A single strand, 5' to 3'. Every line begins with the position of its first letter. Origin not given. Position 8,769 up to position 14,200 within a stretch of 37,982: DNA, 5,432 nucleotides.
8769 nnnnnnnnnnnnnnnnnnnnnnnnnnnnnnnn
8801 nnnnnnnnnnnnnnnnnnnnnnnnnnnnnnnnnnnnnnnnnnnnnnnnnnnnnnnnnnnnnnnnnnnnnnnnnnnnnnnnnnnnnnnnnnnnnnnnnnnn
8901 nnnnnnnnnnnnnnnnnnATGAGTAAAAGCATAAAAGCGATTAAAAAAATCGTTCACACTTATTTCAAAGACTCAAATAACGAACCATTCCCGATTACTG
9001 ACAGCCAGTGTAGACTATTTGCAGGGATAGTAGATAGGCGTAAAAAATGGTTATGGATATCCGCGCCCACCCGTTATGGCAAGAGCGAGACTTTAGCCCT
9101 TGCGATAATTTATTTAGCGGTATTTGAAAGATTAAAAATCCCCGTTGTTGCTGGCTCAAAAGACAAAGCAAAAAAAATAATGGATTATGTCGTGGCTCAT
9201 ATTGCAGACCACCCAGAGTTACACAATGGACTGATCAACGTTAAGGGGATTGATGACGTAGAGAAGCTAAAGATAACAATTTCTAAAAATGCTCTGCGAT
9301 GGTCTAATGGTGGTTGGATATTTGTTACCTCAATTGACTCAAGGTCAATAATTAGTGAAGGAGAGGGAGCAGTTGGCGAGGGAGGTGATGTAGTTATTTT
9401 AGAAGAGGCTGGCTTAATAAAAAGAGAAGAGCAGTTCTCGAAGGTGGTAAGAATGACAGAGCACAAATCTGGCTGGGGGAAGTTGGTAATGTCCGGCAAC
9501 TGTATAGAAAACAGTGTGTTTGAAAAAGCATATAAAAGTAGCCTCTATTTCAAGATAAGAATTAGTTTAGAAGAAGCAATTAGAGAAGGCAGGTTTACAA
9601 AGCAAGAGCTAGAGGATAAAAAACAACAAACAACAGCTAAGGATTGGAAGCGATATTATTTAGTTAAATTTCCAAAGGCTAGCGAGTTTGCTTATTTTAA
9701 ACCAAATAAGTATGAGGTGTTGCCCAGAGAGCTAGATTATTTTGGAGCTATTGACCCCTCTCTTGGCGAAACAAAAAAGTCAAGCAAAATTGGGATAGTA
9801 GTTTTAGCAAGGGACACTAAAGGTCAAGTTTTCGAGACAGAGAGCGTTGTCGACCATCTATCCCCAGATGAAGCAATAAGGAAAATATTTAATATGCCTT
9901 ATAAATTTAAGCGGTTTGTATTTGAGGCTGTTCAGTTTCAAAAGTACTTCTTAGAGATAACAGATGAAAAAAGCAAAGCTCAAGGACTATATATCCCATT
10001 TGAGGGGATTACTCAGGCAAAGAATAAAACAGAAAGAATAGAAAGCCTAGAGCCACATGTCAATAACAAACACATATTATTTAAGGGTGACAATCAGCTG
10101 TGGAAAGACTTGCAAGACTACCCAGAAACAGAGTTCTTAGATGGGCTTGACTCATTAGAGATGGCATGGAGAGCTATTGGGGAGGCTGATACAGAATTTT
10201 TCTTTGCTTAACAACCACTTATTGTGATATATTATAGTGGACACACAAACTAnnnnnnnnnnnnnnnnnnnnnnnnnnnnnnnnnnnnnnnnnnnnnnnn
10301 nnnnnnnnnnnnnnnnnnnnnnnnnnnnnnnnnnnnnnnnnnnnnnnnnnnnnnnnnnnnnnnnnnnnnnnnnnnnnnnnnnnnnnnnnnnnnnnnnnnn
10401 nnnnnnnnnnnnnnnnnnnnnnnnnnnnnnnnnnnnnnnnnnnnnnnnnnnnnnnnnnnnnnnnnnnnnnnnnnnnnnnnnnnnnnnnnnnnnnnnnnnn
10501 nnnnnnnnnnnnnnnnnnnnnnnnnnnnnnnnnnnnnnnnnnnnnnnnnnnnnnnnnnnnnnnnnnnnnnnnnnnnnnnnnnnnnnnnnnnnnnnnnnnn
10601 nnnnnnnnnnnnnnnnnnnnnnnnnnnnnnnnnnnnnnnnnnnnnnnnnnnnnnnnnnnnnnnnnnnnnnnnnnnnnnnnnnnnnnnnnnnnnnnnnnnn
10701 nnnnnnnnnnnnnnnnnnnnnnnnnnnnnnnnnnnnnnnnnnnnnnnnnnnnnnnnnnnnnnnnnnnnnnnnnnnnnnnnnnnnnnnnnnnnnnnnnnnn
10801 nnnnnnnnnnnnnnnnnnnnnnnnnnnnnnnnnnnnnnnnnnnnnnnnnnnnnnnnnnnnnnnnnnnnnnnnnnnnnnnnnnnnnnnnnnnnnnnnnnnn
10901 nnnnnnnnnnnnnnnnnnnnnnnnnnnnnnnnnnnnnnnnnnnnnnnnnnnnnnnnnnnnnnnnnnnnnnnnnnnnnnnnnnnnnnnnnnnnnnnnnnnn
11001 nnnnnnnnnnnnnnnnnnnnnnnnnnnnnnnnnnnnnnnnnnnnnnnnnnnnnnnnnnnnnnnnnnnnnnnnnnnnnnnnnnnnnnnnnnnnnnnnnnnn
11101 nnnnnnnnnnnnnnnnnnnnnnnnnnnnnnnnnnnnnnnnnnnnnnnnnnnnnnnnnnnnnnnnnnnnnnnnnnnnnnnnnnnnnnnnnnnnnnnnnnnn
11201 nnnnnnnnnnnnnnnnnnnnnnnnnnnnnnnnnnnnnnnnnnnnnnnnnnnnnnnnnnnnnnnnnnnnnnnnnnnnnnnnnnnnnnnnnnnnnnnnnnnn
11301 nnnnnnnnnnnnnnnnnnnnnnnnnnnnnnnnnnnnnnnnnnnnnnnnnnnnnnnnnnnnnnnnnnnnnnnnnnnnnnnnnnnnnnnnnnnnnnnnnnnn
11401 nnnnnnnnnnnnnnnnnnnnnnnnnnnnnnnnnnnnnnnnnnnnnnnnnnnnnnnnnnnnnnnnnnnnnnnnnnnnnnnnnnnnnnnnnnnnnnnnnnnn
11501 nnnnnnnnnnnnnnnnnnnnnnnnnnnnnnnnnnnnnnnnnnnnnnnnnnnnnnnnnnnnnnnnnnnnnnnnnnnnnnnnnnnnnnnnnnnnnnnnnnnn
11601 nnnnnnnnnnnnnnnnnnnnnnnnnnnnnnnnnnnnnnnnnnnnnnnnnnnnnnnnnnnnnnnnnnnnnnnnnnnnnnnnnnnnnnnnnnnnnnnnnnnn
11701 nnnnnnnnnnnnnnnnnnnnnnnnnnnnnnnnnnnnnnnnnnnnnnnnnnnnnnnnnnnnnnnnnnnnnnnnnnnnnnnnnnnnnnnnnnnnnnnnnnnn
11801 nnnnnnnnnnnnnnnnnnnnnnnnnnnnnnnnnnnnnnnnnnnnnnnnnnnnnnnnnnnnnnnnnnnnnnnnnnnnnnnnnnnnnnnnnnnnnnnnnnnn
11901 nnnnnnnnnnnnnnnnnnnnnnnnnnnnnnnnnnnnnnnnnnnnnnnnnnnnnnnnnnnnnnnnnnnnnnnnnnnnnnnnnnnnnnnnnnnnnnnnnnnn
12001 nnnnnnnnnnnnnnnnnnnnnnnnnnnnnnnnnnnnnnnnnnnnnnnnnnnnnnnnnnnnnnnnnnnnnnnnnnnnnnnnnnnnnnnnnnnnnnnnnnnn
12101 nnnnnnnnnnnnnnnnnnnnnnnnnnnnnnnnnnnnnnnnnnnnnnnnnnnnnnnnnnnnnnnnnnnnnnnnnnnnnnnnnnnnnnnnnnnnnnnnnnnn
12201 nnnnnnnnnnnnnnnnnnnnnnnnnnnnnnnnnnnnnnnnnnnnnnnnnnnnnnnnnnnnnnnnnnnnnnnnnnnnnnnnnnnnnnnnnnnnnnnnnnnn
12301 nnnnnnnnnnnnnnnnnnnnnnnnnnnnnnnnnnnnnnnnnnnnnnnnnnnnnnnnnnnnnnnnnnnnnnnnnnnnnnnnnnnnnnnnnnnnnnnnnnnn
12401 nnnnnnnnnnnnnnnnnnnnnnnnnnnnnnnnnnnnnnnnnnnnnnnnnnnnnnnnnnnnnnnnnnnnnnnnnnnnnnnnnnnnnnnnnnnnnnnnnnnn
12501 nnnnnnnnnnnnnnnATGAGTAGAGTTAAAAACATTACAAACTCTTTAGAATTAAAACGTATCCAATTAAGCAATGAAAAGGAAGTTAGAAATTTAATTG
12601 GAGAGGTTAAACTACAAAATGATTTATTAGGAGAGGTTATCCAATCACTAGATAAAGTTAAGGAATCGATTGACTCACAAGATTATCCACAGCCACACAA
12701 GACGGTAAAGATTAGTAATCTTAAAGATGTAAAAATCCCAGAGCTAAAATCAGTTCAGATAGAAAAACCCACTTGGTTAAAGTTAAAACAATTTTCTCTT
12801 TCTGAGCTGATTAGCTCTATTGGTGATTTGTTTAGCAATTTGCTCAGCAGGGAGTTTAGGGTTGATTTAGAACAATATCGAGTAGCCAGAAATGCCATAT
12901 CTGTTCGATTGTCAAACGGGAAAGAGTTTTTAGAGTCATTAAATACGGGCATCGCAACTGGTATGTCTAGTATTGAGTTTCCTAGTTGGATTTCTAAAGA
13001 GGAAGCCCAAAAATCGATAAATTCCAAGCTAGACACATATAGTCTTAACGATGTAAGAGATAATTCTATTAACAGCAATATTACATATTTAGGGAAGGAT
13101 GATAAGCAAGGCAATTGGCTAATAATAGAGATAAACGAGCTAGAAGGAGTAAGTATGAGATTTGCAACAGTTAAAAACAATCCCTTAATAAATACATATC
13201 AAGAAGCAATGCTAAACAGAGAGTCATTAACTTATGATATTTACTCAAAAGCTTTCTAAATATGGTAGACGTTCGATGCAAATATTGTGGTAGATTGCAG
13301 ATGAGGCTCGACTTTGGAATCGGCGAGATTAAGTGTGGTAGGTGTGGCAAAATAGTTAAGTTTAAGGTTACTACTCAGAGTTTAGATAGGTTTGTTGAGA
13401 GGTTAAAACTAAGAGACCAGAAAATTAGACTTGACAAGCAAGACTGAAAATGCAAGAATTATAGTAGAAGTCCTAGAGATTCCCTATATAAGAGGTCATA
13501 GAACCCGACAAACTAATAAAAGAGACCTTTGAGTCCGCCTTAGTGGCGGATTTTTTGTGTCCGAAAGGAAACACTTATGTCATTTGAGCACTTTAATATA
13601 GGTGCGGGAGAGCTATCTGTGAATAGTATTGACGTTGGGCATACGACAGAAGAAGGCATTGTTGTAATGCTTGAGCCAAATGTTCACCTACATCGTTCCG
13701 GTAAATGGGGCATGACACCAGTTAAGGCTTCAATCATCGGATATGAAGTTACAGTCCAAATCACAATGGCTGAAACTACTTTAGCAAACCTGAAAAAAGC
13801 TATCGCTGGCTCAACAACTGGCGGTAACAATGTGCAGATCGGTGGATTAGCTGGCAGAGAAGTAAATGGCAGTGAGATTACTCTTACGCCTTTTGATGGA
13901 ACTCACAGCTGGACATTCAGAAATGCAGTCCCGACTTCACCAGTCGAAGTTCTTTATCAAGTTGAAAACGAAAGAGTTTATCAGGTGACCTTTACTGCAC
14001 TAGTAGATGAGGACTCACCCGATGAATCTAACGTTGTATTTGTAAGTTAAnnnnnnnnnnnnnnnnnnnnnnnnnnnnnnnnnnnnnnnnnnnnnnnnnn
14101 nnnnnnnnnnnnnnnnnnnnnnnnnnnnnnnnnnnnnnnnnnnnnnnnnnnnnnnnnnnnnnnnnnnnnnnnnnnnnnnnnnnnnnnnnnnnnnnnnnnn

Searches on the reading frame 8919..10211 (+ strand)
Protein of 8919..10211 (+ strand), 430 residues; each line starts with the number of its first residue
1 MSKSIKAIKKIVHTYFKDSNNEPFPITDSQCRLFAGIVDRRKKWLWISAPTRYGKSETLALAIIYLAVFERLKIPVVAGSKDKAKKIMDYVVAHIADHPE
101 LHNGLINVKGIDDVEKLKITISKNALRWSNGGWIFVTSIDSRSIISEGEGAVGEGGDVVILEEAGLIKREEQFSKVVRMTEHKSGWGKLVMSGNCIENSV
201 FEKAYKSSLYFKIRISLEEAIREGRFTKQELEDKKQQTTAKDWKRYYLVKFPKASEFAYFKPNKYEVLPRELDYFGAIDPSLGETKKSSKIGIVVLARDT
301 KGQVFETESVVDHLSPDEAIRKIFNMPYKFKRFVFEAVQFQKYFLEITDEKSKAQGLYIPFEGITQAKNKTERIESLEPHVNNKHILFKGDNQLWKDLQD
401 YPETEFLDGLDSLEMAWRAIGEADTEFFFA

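Call 7: search_protein_families(library=phrogs, proteins=[window:8919-10211:+], max_evalue=0.001)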
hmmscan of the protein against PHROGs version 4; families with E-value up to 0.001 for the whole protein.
window:8919-10211:+ (430 aa): 2 families
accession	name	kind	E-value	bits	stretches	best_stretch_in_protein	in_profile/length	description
phrog_38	-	head and packaging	8.2e-29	101.8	1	14-420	279-703/760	terminase large subunit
phrog_2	-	head and packaging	2.1e-13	50.9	1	25-343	265-539/807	terminase large subunit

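Call 8: find_related_loci(query=window:8919-10211:+, collection=viral_contigs, flank=10000)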
Query window:8919-10211:+ (430 aa) in viral_contigs; peptide patterns used: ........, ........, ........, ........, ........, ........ (x = any residue, [..] = any of these).
8 stretches matched a pattern; 5 encode a relative of the query (tblastn E <= 1e-3); 5 distinct loci.
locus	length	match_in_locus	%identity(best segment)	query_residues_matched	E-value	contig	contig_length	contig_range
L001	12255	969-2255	78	1-429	0e+0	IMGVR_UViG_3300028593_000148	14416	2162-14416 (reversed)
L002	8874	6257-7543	77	1-429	0e+0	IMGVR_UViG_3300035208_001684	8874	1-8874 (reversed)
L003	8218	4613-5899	77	1-429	0e+0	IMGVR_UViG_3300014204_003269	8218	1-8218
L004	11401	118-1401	78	3-430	0e+0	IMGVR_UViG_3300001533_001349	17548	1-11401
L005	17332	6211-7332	69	56-430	2e-173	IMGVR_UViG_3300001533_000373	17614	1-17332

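Call 51: search_dna_similar(query=window:8919-10211:+, collection=phages, mode=protein, max_evalue=0.00001, max_rows=15)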
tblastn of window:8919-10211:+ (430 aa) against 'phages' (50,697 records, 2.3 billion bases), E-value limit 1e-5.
Records with a match: 195; places in all: 195; records where one place covers at least 80% of the query: 0.
Best place of each record, by identity: <60% 195.
By first word of the organism name: Ralstonia 93; Pseudomonas 71; Bacteriophage 4; Burkholderia 4; Bacillus 4; Clostridium 3; Rhodobacter 3; Faecalibacterium 2; Rhizobium 2; Mannheimia 2; and 6 more.
By host as written in the record: Ralstonia solanacearum 65; Pseudomonas aeruginosa 29; - 18; Pseudomonas aeruginosa PA14 17; Ralstonia solanacearum Race 3, Biovar 1 6; Bacillus alcalophilus CGMCC 1.3604 3; Clostridium sp. 2; Burkholderia sp. 2; and 46 more.
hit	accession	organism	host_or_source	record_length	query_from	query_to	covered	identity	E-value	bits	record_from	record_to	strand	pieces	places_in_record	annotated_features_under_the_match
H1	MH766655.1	Curvibacter phage TJ1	Curvibacter sp. AEP1.3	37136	252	417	39%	33.7%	5e-18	93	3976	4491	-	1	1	hypothetical protein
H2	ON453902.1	Clostridium phage Villandry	Enterocloster clostridioformis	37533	252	416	38%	33.9%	1e-15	86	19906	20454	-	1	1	terminase large subunit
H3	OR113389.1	Clostridium phage vB_CtyS-FA67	Clostridium sp.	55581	219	402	43%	30.0%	4e-6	56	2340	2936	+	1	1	hypothetical protein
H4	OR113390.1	Clostridium phage vB_CtyS-FA70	Clostridium sp.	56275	219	402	43%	30.0%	4e-6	56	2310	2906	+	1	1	hypothetical protein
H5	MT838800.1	Bacteriophage sp.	human fecal samples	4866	254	416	38%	33.5%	3e-15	84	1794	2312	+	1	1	record has no annotation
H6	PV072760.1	Burkholderia phage vB_PR2c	Burkholderia sp.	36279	252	415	38%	32.9%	9e-14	80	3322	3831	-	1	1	terminase large subunit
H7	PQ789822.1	Burkholderia phage vB_D1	Burkholderia sp.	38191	252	415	38%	32.9%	9e-14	80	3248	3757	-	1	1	terminase large subunit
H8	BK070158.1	Bacteriophage sp.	uncultured Helicobacter sp.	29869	203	423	51%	24.3%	2e-7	60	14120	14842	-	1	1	Phage protein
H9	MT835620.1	Bacteriophage sp.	human fecal samples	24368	274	416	33%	37.3%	6e-18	92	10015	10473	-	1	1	record has no annotation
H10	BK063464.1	Mushuvirus mushu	Oscillospiraceae sp. ER4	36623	274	416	33%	37.3%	7e-18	92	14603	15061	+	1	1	terminase large subunit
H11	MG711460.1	Faecalibacterium phage FP_Mushu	Faecalibacterium prausnitzii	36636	274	416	33%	37.3%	7e-18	92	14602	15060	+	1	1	terminase large subunit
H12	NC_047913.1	Faecalibacterium phage FP_Mushu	Faecalibacterium prausnitzii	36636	274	416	33%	37.3%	7e-18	92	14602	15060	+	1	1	terminase large subunit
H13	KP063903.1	Bacillus phage BalMu-1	Bacillus alcalophilus CGMCC 1.3604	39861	252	416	38%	32.0%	5e-15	84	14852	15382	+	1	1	hypothetical protein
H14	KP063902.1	Bacillus phage BalMu-1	Bacillus alcalophilus CGMCC 1.3604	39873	252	416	38%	32.0%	5e-15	84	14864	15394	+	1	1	hypothetical protein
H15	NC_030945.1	Bacillus phage BalMu-1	Bacillus alcalophilus CGMCC 1.3604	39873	252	416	38%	32.0%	5e-15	84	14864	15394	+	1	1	terminase large subunit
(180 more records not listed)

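Call 101: search_protein_families(library=pfam, proteins=[L002:2322-2897:+, L002:2894-3160:+, L002:3157-3747:+, L002:3740-4342:+, L002:4299-5906:+], max_evalue=0.05)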
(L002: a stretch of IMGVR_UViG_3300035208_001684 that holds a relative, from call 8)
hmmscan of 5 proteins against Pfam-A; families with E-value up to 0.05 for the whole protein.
L002:2322-2897:+ (191 aa): 2 families
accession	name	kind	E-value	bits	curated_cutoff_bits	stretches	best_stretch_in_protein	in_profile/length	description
PF02195.25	ParB_N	-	0.00041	20.8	26.3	1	58-87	50-79/95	ParB N-terminal domain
PF14353.12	CpXC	-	0.028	14.8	25.4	0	162-190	22-49/121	CpXC protein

L002:2894-3160:+ (88 aa): 0 families

L002:3157-3747:+ (196 aa): 0 families

L002:3740-4342:+ (200 aa): 0 families

L002:4299-5906:+ (535 aa): 5 families
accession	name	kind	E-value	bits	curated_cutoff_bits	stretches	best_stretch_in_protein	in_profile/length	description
PF01507.26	PAPS_reduct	-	1.1e-16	61.8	22.5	1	27-221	2-163/175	Phosphoadenosine phosphosulfate reductase domain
PF11922.13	DUF3440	-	6e-10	39.6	25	1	225-320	1-95/182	Domain of unknown function (DUF3440)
PF01171.26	ATP_bind_3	-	2.9e-05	24.3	27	1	27-66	2-40/182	PP-loop family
PF02540.23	NAD_synthase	-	0.0048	16.5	21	1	23-56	17-50/242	NAD synthase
PF22804.1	ASA5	-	0.0081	16.7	27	1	199-240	43-84/123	F1F0 ATP synthase subunit ASA5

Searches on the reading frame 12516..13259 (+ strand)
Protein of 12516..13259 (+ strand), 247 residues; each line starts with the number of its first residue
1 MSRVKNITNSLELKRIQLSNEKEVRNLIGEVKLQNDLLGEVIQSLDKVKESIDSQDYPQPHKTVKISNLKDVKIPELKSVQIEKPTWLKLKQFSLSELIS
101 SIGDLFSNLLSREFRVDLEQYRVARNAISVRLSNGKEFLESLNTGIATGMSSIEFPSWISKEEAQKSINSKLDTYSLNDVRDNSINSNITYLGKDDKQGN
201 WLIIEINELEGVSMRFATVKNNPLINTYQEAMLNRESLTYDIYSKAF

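Call 7: search_protein_families(library=phrogs, proteins=[window:12516-13259:+], max_evalue=0.001)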
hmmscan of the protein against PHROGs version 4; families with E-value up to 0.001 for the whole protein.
window:12516-13259:+ (247 aa): 0 families

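Call 53: search_protein_families(library=pfam, proteins=[window:12516-13259:+], max_evalue=0.01)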
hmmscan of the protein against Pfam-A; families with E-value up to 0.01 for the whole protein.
window:12516-13259:+ (247 aa): 1 family
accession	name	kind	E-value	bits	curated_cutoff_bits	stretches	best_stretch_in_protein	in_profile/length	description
PF22853.1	TelK_N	-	0.0093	16.7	28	0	38-66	3-31/75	Protelomerase TelK-like N-terminal domain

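Call 101: search_protein_families(library=pfam, proteins=[window:12516-13259:+], max_evalue=0.05)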
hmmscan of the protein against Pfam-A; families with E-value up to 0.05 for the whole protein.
window:12516-13259:+ (247 aa): 1 family
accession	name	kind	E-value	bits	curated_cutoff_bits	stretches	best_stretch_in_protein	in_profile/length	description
PF22853.1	TelK_N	-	0.0093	16.7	28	1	38-66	3-31/75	Protelomerase TelK-like N-terminal domain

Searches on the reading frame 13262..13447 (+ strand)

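Call 53: search_protein_families(library=pfam, proteins=[window:13262-13447:+], max_evalue=0.01)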
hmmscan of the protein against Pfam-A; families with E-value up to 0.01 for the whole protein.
window:13262-13447:+ (61 aa): 4 families
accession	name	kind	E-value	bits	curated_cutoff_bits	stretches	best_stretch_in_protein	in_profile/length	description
PF08271.17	Zn_Ribbon_TF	-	0.0006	19.7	29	1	5-33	2-30/43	TFIIB zinc-binding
PF01667.23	Ribosomal_S27e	-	0.003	17.7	24.5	1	2-32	6-36/55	Ribosomal protein S27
PF10122.14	Zn_ribbon_Com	-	0.0046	16.8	22.9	1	3-36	4-38/52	Mu-like prophage protein Com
PF13248.11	Zn_ribbon_3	-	0.0078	16.1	27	0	22-34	2-14/26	zinc-ribbon domain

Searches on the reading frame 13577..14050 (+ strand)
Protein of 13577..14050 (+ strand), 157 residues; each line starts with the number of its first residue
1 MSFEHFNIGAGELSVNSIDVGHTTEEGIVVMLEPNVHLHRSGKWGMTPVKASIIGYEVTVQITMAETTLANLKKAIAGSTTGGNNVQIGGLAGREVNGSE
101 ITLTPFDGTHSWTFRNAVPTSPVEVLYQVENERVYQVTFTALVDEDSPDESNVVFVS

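Call 26: search_protein_families(library=pfam, proteins=[window:13577-14050:+], max_evalue=0.01)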
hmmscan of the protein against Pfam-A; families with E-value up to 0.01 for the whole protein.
window:13577-14050:+ (157 aa): 0 families

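Call 85: search_protein_families(library=phrogs, proteins=[window:13577-14050:+], max_evalue=0.01)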
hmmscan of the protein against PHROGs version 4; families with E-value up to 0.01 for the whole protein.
window:13577-14050:+ (157 aa): 2 families
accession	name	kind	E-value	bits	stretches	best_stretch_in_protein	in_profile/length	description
phrog_2175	-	other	6.9e-15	56.2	1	8-147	10-171/188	protein with Ig domain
phrog_1280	-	other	3.4e-09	37.6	1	6-146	9-153/248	Ig domain containing protein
